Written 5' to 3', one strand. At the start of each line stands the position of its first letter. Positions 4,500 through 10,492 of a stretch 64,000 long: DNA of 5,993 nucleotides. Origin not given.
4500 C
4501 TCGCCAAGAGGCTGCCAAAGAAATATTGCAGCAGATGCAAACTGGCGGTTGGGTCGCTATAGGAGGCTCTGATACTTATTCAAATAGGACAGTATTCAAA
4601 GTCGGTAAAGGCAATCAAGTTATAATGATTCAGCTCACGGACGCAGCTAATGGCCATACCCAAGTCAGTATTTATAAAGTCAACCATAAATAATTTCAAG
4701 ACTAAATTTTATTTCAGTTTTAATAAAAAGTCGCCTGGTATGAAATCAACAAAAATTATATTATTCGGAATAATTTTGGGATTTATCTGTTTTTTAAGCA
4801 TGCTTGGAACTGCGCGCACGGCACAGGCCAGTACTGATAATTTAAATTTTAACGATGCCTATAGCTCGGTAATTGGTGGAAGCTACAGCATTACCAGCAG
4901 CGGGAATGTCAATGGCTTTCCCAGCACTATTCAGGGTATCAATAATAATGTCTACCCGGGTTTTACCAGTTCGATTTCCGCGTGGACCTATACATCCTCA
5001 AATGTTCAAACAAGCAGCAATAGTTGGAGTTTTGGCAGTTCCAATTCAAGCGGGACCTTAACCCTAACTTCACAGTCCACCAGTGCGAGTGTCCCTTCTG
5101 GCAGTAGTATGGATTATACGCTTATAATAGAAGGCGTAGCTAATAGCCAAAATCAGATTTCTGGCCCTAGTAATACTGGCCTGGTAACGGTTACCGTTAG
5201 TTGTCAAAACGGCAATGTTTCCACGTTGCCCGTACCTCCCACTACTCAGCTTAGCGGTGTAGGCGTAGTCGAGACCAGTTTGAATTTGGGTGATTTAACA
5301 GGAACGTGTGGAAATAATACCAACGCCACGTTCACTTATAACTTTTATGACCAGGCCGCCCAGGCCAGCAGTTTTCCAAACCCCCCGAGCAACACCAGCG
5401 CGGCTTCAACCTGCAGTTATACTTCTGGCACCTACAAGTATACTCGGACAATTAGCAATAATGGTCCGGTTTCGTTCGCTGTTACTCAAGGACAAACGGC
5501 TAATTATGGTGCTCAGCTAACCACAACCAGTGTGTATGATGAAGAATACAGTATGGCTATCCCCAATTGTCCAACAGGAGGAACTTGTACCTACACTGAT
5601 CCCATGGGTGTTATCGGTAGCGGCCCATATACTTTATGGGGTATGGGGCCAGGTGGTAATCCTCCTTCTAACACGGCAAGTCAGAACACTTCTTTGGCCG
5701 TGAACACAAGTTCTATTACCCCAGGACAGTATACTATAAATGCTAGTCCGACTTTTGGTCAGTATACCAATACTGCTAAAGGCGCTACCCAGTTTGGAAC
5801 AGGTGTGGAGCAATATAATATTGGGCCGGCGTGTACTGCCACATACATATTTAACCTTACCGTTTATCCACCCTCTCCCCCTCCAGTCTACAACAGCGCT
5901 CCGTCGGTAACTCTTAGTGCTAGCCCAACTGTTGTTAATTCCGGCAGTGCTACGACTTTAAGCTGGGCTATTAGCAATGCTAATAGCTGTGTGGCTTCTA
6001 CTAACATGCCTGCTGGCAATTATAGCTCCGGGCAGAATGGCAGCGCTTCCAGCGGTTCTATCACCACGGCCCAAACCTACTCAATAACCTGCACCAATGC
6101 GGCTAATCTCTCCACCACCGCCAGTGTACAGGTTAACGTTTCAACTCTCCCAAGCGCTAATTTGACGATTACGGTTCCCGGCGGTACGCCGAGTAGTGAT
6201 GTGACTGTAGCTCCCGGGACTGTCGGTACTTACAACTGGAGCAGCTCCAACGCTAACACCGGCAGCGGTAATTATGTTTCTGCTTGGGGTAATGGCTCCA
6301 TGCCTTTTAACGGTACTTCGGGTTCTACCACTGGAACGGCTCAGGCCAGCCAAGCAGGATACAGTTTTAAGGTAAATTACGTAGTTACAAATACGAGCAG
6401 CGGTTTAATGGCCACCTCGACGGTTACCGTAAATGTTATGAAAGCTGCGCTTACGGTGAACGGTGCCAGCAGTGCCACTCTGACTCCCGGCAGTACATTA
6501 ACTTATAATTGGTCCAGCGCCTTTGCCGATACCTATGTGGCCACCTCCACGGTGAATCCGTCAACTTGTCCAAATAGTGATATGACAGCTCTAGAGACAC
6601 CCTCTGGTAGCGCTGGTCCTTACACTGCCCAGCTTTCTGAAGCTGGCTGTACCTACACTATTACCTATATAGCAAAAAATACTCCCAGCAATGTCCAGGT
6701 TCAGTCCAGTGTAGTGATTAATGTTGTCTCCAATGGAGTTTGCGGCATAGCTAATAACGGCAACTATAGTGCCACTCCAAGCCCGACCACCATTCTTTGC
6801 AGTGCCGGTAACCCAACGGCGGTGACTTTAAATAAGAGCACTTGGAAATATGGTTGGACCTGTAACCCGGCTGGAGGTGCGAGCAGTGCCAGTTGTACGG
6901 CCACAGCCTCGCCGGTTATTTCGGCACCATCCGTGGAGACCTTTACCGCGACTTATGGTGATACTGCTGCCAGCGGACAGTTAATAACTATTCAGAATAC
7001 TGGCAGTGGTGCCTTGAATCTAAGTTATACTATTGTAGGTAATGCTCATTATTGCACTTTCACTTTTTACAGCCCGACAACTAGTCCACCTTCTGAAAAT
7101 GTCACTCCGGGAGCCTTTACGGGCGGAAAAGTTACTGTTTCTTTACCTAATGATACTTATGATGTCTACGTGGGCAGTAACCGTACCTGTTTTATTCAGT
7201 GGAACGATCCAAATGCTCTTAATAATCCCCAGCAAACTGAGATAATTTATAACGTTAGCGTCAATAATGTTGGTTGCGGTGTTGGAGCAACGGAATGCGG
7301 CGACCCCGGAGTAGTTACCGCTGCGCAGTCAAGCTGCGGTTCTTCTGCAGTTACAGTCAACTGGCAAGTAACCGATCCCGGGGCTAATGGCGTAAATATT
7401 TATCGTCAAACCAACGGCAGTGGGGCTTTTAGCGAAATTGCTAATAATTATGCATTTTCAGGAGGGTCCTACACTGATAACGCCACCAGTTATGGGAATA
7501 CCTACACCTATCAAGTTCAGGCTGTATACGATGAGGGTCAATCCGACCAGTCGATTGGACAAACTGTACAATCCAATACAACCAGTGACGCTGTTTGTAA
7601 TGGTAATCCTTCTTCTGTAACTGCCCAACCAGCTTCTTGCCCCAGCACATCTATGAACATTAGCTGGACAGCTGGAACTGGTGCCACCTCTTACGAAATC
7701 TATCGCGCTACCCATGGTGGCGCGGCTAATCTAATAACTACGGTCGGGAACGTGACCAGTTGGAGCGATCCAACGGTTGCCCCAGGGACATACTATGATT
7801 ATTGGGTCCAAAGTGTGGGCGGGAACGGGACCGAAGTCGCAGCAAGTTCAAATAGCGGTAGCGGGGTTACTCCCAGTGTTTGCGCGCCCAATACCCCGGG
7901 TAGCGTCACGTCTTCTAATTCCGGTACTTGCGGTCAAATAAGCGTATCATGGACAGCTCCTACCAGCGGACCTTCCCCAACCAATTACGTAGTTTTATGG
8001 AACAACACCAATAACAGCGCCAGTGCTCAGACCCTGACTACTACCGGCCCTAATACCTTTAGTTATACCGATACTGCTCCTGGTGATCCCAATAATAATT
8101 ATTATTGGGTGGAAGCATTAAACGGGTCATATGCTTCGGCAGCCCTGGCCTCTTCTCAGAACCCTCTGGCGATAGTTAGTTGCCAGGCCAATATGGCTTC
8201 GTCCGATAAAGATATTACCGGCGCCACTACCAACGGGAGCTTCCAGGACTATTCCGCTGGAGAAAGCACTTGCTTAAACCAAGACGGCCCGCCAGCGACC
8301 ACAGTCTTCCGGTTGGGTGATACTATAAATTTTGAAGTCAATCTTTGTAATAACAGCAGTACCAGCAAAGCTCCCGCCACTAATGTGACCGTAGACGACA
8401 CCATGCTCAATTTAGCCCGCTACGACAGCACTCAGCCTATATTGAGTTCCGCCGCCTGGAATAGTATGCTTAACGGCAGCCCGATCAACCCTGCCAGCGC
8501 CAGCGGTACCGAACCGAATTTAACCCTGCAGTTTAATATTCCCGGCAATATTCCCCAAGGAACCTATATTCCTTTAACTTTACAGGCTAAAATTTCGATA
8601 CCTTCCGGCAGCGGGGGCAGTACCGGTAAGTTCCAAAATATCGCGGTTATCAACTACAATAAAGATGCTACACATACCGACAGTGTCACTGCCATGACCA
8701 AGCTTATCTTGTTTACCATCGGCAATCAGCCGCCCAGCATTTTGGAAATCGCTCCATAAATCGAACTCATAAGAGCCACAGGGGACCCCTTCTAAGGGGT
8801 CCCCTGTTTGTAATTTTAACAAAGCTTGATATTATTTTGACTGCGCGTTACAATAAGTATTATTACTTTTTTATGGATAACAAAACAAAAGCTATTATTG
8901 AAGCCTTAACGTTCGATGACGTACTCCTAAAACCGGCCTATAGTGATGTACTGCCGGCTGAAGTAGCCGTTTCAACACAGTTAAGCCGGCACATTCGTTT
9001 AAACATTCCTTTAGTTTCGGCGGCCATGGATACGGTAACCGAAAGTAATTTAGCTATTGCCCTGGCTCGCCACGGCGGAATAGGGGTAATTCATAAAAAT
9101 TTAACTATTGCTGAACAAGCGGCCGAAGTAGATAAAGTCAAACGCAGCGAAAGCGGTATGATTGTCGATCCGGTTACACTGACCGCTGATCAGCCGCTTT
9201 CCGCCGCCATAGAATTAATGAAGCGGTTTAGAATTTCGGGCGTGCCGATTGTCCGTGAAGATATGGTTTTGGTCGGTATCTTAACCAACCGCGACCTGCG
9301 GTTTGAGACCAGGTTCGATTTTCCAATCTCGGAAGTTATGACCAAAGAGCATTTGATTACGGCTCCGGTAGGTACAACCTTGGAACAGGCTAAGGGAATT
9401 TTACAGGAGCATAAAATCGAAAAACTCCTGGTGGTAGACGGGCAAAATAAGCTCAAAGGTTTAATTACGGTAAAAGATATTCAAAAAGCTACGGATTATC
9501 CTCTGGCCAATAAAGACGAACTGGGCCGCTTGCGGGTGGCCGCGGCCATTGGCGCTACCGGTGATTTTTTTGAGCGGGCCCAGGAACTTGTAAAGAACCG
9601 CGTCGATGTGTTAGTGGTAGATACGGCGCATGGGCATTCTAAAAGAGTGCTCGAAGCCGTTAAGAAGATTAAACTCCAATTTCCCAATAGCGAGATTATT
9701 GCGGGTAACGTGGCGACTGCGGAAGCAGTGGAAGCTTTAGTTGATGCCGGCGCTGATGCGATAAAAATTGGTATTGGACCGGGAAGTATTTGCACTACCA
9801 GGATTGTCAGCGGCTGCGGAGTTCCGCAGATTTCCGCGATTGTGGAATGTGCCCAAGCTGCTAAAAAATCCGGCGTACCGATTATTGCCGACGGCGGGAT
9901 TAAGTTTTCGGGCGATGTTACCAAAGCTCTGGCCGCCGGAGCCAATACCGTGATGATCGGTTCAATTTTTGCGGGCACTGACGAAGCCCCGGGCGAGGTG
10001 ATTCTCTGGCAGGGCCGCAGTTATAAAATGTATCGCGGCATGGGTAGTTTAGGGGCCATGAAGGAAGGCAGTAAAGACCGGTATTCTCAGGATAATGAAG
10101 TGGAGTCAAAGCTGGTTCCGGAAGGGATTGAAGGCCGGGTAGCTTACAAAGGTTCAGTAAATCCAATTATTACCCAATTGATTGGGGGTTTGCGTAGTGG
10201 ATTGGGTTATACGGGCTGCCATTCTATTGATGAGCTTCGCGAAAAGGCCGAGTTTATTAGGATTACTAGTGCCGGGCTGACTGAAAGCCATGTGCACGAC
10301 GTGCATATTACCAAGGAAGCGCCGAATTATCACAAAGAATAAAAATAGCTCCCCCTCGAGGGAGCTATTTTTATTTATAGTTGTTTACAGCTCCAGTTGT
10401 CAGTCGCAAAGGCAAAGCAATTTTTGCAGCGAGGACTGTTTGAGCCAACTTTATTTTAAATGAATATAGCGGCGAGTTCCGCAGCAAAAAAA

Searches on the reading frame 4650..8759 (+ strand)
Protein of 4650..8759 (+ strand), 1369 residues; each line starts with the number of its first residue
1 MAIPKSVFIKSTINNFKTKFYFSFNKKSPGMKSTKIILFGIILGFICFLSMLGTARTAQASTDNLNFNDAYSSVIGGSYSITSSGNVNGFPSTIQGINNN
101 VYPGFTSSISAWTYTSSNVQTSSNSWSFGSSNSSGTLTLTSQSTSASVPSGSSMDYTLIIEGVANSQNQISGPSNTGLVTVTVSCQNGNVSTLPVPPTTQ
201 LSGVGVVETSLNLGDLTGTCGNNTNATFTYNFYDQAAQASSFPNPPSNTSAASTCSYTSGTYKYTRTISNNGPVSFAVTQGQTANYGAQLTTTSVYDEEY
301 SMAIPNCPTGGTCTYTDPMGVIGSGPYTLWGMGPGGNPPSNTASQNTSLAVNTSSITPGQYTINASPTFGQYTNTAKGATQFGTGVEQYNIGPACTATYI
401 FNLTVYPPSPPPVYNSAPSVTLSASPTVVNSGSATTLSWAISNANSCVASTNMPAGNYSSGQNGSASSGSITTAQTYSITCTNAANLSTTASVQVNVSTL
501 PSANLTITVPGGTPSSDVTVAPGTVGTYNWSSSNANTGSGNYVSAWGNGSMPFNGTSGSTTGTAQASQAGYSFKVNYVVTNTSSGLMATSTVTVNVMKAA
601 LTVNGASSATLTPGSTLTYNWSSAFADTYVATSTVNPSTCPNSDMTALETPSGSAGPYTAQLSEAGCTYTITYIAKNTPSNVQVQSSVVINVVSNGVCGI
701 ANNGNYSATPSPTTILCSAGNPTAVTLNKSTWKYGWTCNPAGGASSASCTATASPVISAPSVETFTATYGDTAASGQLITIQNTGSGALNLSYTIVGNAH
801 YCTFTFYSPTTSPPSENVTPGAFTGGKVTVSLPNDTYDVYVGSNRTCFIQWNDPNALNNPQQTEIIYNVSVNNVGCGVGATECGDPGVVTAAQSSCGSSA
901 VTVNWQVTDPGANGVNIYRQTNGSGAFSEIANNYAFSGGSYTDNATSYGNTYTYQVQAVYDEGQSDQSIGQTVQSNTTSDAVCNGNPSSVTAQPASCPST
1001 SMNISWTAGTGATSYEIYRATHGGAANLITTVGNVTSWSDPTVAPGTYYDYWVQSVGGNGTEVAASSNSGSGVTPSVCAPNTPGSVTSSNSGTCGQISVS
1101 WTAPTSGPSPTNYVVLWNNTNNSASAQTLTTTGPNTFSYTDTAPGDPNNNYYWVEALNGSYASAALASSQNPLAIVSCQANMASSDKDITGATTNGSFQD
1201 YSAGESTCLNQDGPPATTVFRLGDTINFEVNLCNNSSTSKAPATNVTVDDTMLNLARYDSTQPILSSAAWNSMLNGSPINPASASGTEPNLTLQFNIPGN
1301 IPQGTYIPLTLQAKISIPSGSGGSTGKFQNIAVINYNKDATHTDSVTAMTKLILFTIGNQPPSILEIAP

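Call 8: search_protein_families(library=pfam, proteins=[window:4650-8759:+], max_evalue=0.001)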
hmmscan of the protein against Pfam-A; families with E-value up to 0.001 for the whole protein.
window:4650-8759:+ (1369 aa): 1 family
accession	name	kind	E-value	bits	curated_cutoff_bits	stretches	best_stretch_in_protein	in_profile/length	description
PF21910.2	GH85_C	-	7.5e-05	23.5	27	0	1000-1035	17-52/95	GH85 endohexosaminidases, C-terminal domain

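Call 15: search_protein_families(library=ncbifam, proteins=[window:4650-8759:+], max_evalue=0.01)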
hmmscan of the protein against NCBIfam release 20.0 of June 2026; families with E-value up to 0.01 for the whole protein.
window:4650-8759:+ (1369 aa): 0 families

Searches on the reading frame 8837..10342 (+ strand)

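Call 8: search_protein_families(library=pfam, proteins=[window:8837-10342:+], max_evalue=0.001)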
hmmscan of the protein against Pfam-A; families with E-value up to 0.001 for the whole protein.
window:8837-10342:+ (501 aa): 6 families
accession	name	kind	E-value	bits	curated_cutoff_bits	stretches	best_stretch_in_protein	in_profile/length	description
PF00478.31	IMPDH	-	4.7e-165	549.1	25.6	1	23-487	1-345/345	IMP dehydrogenase / GMP reductase domain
PF00571.33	CBS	-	1.3e-22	80.3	24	2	108-155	5-52/57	CBS domain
PF03060.21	NMO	-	4.7e-12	46.4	28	1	226-388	84-235/331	Nitronate monooxygenase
PF01070.24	FMN_dh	-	5.1e-10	39.3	24.9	1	275-378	210-305/350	FMN-dependent dehydrogenase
PF00977.27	His_biosynth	-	1.5e-06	28.3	23.6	0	340-378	67-105/228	Histidine biosynthesis protein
PF01645.23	Glu_synthase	-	4.4e-06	26.6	20.4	1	292-376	214-305/369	Conserved region in glutamate synthase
